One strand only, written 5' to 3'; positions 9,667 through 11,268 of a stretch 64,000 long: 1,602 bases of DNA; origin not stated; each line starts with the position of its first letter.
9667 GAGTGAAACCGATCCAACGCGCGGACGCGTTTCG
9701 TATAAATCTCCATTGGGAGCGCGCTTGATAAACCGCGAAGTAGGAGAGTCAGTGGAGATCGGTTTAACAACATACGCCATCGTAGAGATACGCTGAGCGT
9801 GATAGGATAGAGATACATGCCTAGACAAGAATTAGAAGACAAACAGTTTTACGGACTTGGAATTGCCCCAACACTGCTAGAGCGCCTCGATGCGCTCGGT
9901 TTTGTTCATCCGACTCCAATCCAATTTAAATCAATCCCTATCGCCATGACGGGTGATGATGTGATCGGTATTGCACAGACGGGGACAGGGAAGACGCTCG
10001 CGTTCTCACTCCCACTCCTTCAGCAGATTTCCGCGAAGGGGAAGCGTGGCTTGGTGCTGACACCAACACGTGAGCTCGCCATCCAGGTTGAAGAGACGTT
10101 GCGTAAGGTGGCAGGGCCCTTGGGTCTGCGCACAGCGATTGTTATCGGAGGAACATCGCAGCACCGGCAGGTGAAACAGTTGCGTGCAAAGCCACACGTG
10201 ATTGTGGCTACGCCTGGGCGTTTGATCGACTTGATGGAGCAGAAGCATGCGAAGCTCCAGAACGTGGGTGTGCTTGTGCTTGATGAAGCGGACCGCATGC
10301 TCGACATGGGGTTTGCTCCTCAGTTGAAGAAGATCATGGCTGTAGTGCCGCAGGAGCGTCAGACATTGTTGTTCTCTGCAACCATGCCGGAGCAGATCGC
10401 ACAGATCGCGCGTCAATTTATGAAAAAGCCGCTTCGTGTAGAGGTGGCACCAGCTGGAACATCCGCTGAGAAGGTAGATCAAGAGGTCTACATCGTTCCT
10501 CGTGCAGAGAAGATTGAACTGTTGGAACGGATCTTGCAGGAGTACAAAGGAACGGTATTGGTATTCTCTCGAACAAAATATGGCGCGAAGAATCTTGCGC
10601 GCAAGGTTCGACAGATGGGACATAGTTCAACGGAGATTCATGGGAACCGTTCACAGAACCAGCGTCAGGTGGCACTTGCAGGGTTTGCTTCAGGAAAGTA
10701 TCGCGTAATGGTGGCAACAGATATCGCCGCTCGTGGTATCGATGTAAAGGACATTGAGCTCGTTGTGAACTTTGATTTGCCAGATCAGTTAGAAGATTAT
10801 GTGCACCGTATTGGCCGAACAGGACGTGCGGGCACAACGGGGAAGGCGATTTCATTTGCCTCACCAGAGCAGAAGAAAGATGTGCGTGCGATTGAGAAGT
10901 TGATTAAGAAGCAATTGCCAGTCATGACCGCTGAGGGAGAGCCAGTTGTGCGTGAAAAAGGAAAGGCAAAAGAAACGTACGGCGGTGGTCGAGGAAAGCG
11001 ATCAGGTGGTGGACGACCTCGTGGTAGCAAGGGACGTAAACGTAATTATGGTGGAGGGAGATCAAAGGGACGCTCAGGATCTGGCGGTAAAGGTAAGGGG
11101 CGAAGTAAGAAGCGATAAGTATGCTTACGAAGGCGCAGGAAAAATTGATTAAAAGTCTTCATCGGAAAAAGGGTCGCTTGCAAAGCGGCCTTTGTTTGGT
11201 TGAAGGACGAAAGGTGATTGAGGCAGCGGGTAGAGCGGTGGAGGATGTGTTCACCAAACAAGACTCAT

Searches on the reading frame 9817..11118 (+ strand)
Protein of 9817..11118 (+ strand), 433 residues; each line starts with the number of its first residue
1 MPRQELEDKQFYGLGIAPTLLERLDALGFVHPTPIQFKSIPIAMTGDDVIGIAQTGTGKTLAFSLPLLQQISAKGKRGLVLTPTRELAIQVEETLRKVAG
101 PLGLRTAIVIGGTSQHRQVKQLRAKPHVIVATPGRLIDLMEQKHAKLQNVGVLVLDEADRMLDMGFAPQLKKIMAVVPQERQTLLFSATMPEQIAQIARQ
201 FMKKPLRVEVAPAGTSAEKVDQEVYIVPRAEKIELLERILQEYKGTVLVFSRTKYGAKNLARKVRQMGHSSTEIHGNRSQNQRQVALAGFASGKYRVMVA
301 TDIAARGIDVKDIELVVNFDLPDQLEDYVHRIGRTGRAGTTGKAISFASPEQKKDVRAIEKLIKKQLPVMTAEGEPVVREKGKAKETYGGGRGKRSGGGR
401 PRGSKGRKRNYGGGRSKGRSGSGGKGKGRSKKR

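Call 49: find_encoding_contigs(protein=window:9817-11118:+, flank=10000, max_places=1)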
Protein window:9817-11118:+ (433 aa): 1 contig read that carries it; 1 place shown.
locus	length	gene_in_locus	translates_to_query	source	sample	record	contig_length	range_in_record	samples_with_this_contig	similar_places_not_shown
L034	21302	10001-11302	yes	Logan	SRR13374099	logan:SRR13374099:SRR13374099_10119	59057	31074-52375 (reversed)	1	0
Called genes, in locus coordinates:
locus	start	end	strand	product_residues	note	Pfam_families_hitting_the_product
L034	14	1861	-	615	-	-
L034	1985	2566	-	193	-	PF13238:AAA_18 (weak), PF13207:AAA_17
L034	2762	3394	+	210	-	PF04542:Sigma70_r2, PF05263:DUF722 (weak), PF08281:Sigma70_r4_2, PF04545:Sigma70_r4, PF14493:HTH_40 (faint)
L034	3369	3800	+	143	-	-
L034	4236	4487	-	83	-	PF01035:DNA_binding_1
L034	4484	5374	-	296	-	PF00730:HhH-GPD, PF00633:HHH (faint)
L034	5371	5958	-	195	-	PF01928:CYTH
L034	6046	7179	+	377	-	-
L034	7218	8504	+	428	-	PF13660:DUF4147, PF05161:MOFRL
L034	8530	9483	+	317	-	PF18030:Rimk_N, PF14397:ATPgrasp_ST (faint), PF14398:ATPgrasp_YheCD (faint), PF02655:ATP-grasp_3, PF02786:CPSase_L_D2 (weak), PF02955:GSH-S_ATP, PF08443:RimK, PF07478:Dala_Dala_lig_C (weak)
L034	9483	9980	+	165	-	PF03449:GreA_GreB_N, PF01272:GreA_GreB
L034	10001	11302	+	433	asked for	PF00270:DEAD, PF04851:ResIII, PF00271:Helicase_C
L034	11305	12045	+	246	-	PF22435:MRM3-like_sub_bind (faint), PF00588:SpoU_methylase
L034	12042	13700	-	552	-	-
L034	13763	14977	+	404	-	PF09992:NAGPA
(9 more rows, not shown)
